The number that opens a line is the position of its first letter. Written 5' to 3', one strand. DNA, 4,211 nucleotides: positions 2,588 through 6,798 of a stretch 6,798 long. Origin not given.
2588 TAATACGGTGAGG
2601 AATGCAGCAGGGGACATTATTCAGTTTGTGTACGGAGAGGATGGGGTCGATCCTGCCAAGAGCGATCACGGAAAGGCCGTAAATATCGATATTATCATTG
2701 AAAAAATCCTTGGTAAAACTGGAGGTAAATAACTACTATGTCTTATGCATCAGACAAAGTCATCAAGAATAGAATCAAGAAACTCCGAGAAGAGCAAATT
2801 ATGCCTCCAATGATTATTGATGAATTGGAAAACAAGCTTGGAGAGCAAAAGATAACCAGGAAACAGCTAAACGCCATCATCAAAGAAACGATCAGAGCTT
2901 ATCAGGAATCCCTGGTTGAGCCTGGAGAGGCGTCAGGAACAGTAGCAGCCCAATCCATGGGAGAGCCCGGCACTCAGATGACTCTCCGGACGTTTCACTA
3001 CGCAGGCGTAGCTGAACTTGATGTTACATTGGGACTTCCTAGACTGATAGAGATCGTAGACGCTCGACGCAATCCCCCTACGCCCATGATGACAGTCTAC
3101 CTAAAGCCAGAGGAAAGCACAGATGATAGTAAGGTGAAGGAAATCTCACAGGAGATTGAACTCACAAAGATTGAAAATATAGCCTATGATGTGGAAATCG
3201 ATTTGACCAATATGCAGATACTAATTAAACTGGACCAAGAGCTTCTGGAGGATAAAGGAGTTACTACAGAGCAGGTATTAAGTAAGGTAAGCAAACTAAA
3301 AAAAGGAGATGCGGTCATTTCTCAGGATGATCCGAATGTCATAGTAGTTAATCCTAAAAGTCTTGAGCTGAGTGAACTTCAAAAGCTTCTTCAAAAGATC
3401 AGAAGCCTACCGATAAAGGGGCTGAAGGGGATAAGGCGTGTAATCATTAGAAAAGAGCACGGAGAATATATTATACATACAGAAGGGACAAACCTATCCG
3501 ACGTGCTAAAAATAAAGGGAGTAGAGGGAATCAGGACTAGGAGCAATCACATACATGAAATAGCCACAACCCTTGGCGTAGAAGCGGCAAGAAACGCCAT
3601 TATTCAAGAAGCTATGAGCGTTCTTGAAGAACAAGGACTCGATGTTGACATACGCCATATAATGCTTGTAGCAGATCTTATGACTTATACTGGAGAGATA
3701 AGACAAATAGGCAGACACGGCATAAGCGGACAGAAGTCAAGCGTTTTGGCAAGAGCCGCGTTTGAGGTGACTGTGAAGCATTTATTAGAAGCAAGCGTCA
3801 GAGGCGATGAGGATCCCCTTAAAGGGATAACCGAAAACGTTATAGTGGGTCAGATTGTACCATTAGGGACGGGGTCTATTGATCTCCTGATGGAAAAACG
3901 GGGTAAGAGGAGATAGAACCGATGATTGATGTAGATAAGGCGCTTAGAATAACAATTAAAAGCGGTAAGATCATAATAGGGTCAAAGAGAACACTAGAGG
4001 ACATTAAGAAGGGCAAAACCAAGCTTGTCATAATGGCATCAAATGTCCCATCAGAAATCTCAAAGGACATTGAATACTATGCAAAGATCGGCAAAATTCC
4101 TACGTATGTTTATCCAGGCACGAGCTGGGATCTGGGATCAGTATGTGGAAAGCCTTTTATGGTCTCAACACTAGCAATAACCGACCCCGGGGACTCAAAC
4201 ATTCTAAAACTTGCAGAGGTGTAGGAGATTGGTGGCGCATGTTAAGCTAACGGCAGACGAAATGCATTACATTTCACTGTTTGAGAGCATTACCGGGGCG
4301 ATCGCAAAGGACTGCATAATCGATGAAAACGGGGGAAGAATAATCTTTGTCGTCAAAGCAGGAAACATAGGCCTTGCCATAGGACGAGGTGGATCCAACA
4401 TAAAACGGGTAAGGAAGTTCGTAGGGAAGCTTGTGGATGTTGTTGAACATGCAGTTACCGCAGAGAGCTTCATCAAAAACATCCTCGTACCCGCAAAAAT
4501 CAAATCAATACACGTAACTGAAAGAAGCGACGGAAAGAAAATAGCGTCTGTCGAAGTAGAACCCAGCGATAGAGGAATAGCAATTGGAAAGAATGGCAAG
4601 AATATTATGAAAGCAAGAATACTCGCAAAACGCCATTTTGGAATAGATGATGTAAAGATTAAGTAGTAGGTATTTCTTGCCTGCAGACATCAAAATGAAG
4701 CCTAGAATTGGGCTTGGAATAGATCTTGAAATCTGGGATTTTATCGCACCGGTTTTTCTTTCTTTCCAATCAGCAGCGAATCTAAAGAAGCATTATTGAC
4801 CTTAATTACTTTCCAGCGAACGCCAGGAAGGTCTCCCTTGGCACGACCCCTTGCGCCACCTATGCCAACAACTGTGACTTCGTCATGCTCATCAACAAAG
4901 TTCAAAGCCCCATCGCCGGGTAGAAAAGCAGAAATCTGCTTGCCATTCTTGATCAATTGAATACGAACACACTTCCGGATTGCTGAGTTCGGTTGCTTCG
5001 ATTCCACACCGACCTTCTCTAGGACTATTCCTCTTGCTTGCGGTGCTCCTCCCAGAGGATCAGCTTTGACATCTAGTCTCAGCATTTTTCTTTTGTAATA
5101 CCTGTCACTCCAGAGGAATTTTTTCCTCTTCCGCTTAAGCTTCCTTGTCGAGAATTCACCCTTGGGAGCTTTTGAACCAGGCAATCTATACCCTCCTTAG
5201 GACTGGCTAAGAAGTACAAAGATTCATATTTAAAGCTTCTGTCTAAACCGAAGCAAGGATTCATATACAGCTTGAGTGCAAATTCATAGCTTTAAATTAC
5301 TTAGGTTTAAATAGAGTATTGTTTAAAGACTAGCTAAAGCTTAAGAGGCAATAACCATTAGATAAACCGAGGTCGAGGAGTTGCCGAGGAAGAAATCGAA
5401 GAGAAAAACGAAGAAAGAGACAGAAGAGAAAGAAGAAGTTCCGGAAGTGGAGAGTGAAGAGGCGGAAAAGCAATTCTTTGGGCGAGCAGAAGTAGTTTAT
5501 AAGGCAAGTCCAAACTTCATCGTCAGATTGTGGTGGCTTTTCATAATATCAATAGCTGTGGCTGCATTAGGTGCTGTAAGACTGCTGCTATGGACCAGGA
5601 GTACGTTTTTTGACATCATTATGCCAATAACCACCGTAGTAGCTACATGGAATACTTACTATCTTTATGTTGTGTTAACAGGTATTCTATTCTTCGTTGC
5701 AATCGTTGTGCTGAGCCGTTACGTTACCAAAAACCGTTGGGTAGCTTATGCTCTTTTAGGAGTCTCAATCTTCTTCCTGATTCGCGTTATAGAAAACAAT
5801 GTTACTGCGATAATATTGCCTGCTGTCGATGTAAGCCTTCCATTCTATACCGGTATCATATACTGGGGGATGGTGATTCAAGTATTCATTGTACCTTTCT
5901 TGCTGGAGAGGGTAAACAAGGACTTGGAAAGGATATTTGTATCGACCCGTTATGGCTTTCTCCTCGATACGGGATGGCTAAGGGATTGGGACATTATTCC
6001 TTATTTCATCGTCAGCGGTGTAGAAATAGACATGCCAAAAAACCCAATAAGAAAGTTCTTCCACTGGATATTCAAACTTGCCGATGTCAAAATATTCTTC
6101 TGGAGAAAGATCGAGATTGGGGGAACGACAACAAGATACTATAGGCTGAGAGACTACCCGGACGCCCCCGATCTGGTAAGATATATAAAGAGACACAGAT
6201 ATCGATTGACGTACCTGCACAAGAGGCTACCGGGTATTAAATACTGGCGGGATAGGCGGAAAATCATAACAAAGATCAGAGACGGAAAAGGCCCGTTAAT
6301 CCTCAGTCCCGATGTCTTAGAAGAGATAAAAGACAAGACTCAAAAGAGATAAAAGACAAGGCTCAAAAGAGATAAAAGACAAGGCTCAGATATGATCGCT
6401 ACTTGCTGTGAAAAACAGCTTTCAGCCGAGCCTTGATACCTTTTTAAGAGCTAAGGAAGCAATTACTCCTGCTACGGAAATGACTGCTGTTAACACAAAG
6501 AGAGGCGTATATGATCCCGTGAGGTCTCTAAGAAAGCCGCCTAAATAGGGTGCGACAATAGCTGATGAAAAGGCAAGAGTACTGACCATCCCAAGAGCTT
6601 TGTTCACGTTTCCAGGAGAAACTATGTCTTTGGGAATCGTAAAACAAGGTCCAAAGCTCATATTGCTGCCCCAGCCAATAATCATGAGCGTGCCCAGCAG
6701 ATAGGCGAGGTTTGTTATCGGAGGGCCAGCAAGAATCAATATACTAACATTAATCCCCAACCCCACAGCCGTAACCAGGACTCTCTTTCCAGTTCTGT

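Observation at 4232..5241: rps12 is flipped head-to-head (3' to 3') against nusA and cut off from rps7, breaking the conserved rpo-str cluster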

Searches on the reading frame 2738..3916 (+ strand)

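Call 3: search_protein_families(library=pfam, proteins=[window:2738-3916:+])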
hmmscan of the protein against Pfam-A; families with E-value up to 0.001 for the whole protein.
window:2738-3916:+ (392 aa): 1 family
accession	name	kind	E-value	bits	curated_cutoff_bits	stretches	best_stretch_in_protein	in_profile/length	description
PF04998.22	RNA_pol_Rpb1_5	-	1.4e-54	185.7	28.5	1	50-336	58-266/267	RNA polymerase Rpb1, domain 5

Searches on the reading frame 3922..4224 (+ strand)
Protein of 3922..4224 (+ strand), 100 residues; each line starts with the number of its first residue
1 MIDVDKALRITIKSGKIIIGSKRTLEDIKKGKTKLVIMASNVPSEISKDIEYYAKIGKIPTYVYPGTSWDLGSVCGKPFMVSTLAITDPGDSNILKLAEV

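Call 3: search_protein_families(library=pfam, proteins=[window:3922-4224:+])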
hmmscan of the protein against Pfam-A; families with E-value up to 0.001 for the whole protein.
window:3922-4224:+ (100 aa): 1 family
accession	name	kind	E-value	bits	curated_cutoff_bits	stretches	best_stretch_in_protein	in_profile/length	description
PF01248.31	Ribosomal_L7Ae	-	2.3e-21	75.7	22.1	1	4-95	3-94/95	Ribosomal protein L7Ae/L30e/S12e/Gadd45 family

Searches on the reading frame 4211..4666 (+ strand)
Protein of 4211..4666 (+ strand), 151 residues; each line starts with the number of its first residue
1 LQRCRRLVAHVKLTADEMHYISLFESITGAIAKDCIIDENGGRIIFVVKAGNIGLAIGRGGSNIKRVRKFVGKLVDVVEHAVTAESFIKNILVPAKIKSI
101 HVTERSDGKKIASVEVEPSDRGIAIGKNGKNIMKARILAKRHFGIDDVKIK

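Call 3: search_protein_families(library=pfam, proteins=[window:4211-4666:+])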
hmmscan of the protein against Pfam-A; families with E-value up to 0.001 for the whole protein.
window:4211-4666:+ (151 aa): 4 families
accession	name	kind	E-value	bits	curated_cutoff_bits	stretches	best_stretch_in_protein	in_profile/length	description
PF07650.23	KH_2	-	3.5e-16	59.2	22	1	21-80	4-63/78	KH domain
PF13184.12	KH_5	-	7e-11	42.5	27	1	40-101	1-68/69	NusA-like KH domain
PF13083.13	KH_KhpA-B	-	2.9e-07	30.7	32.1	1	87-133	3-52/73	KhpA/KhpB, KH domain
PF00013.35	KH_1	-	3.1e-05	24.1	21.5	0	46-69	4-27/66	KH domain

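Call 11: find_related_loci(query=window:4232-4666:+, collection=genome_contigs, flank=4000)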
Query window:4232-4666:+ (144 aa) in genome_contigs; peptide patterns used: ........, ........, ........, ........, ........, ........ (x = any residue, [..] = any of these).
242 stretches matched a pattern; 13 encode a relative of the query (tblastn E <= 1e-3); 13 distinct loci.
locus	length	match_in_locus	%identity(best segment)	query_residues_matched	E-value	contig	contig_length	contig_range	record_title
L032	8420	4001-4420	68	2-141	1e-63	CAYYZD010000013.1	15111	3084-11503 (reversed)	MAG TPA_asm: uncultured archaeon isolate binchicken_co6_428 genome assembly, contig: NODE_4297_length_15111_cov_7.982864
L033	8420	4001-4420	66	2-141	3e-63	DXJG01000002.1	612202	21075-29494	MAG TPA_asm: Candidatus Baldrarchaeota archaeon isolate MAG_95 contig_2337, whole genome shotgun sequence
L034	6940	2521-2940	67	2-141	6e-63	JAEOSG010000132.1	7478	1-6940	MAG: Candidatus Baldrarchaeota archaeon isolate Yap30.bin4.67 contig_3824, whole genome shotgun sequence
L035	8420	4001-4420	66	2-141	1e-62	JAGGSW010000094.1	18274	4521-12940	MAG: Candidatus Odinarchaeota archaeon isolate AUK032 PB_MANV_032_c_000000000108, whole genome shotgun sequence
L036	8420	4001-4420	57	4-143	2e-50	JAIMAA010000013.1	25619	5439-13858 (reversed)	MAG: Candidatus Bathyarchaeota archaeon isolate HOT.CON.75 Contig14, whole genome shotgun sequence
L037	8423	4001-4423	52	1-141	4e-47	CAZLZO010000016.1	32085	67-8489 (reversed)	MAG TPA_asm: uncultured Desulfurococcales archaeon isolate binchicken_co184_170 genome assembly, contig: NODE_1934_lengt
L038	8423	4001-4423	52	1-141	4e-47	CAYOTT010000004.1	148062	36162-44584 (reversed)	MAG TPA_asm: uncultured Desulfurococcales archaeon isolate binchicken_co6_547 genome assembly, contig: NODE_24_length_14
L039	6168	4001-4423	51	1-141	1e-46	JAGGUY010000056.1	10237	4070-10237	MAG: Thermoprotei archaeon isolate AUK086 PB_MBMC_040_c_000000000123, whole genome shotgun sequence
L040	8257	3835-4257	50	1-141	1e-45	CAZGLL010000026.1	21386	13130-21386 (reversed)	MAG TPA_asm: uncultured Desulfurococcales archaeon isolate binchicken_co184_340 genome assembly, contig: NODE_4045_lengt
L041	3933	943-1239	43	4-104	1e-27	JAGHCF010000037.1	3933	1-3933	MAG: Nanoarchaeota archaeon isolate AUK275 PB_MBMC_229_c_000000000063, whole genome shotgun sequence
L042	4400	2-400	41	9-144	1e-24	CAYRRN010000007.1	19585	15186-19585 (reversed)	MAG TPA_asm: uncultured archaeon isolate binchicken_co71_176 genome assembly, contig: NODE_1192_length_19585_cov_6.41336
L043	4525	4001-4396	33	1-138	4e-22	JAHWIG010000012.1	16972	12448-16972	MAG: Candidatus Woesearchaeota archaeon isolate Yap5000.bin1.9 contig_1142, whole genome shotgun sequence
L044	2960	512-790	35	6-97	3e-12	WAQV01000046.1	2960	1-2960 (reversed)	MAG: Candidatus Pacearchaeota archaeon isolate S146_159_esom k151_511523, whole genome shotgun sequence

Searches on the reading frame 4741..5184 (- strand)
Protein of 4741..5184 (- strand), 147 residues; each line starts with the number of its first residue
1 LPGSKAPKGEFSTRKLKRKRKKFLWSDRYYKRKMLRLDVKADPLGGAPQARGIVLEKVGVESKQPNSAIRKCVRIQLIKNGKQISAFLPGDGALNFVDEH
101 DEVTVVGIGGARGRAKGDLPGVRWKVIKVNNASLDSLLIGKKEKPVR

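Call 3: search_protein_families(library=pfam, proteins=[window:4741-5184:-])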
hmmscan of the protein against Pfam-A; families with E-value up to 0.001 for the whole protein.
window:4741-5184:- (147 aa): 1 family
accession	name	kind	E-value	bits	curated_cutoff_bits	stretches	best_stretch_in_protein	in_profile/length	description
PF00164.32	Ribosom_S12_S23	-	1.1e-44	151.1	22.3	1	39-146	3-109/110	Ribosomal protein S12/S23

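Call 19: find_encoding_contigs(protein=window:4741-5184:-, flank=8000, max_places=8)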
Protein window:4741-5184:- (147 aa): 5 contigs read that carry it; 4 places shown.
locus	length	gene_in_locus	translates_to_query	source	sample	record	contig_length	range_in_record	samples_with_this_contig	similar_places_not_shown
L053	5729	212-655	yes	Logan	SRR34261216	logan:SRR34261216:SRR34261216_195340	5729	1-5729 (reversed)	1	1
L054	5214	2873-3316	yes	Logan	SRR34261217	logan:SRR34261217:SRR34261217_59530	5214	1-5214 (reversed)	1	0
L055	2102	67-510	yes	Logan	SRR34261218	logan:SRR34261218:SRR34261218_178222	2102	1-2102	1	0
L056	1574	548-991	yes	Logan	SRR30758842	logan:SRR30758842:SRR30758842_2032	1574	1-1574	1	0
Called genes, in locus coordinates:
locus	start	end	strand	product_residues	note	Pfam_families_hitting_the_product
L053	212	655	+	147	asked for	PF00164:Ribosom_S12_S23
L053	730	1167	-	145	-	PF07650:KH_2, PF13083:KH_KhpA-B (faint), PF26594:KH_NusA_2nd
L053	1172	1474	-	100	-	PF01248:Ribosomal_L7Ae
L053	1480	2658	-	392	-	PF04998:RNA_pol_Rpb1_5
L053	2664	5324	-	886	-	PF04997:RNA_pol_Rpb1_1, PF00623:RNA_pol_Rpb1_2, PF04983:RNA_pol_Rpb1_3, PF05000:RNA_pol_Rpb1_4, PF04998:RNA_pol_Rpb1_5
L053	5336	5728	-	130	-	?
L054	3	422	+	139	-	?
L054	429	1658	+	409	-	PF07690:MFS_1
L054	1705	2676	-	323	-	-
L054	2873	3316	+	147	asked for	PF00164:Ribosom_S12_S23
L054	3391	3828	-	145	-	PF07650:KH_2, PF13083:KH_KhpA-B (faint), PF26594:KH_NusA_2nd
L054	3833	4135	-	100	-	PF01248:Ribosomal_L7Ae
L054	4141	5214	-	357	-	?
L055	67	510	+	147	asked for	PF00164:Ribosom_S12_S23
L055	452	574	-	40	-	-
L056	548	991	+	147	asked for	PF00164:Ribosom_S12_S23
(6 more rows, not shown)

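Call 48: find_related_loci(query=window:4741-5184:-, collection=metagenome_contigs, flank=3000)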
Query window:4741-5184:- (147 aa) in metagenome_contigs; peptide patterns used: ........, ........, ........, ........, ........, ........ (x = any residue, [..] = any of these).
600 stretches matched a pattern (row limit reached: there are more); 555 encode a relative of the query (tblastn E <= 1e-3); the best 80 are kept; 80 distinct loci.
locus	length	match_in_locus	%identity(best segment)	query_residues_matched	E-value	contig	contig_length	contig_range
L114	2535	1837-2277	80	1-147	7e-79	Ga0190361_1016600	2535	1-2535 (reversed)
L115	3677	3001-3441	78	1-147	1e-75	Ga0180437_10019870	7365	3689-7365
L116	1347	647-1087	78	1-147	3e-80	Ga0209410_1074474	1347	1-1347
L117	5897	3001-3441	77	1-147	1e-75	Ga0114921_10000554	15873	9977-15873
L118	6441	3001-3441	78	1-147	3e-75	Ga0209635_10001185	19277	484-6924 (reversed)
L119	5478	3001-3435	78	3-147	5e-74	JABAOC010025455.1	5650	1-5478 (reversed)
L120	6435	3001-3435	79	3-147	6e-74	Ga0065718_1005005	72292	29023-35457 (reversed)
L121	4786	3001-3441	75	1-147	1e-73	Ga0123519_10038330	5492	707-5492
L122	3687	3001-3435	79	3-147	6e-74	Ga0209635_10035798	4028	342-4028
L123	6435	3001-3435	77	3-147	2e-73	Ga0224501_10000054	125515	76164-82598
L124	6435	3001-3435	79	3-147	5e-73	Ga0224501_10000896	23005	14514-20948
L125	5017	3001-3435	78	3-147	6e-73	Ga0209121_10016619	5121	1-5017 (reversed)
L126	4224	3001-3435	77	3-147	4e-73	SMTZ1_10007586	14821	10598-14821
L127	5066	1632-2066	78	3-147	5e-73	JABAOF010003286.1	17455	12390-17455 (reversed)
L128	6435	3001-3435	79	3-147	5e-73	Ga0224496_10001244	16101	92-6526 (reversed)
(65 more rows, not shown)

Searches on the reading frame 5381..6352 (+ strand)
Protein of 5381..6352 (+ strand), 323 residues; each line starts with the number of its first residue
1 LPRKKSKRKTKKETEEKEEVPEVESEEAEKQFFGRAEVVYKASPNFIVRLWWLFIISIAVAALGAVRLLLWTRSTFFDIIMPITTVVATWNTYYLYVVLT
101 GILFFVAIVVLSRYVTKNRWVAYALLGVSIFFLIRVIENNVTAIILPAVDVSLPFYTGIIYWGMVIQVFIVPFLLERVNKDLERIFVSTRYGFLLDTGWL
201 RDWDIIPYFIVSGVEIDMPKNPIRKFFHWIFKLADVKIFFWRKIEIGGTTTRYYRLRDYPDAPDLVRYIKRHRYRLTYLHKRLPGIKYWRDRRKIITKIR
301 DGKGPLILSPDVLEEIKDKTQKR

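Call 3: search_protein_families(library=pfam, proteins=[window:5381-6352:+])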
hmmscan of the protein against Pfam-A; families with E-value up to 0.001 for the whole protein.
window:5381-6352:+ (323 aa): 0 families

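Call 47: find_homologous_proteins(query=window:5381-6352:+)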
Query window:5381-6352:+ (323 aa): 3 proteins with E <= 0.001 among 3374 candidates. Only proteins of 177 to 566 residues were searched: fused or split forms outside these lengths cannot appear, so this answer is no evidence that the protein stands alone or is whole; lengths 'longer' or 'shorter' looks for them.
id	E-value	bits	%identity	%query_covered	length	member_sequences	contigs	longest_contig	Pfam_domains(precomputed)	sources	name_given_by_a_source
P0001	1.3e-199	680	97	92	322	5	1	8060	-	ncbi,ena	-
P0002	7.2e-173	592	82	97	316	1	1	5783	-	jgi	-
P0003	1.3e-172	591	82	94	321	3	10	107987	-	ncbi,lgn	ncbi:MAG: hypothetical protein ACFFA1_01070 [Promethearchaeota archaeon]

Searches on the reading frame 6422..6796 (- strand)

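Call 3: search_protein_families(library=pfam, proteins=[window:6422-6796:-])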
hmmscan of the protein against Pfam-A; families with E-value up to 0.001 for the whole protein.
window:6422-6796:- (124 aa): 1 family
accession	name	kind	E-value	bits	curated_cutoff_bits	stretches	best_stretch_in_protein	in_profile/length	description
PF07690.21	MFS_1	-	5.2e-10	39.2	33.4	1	3-116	60-170/347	Major Facilitator Superfamily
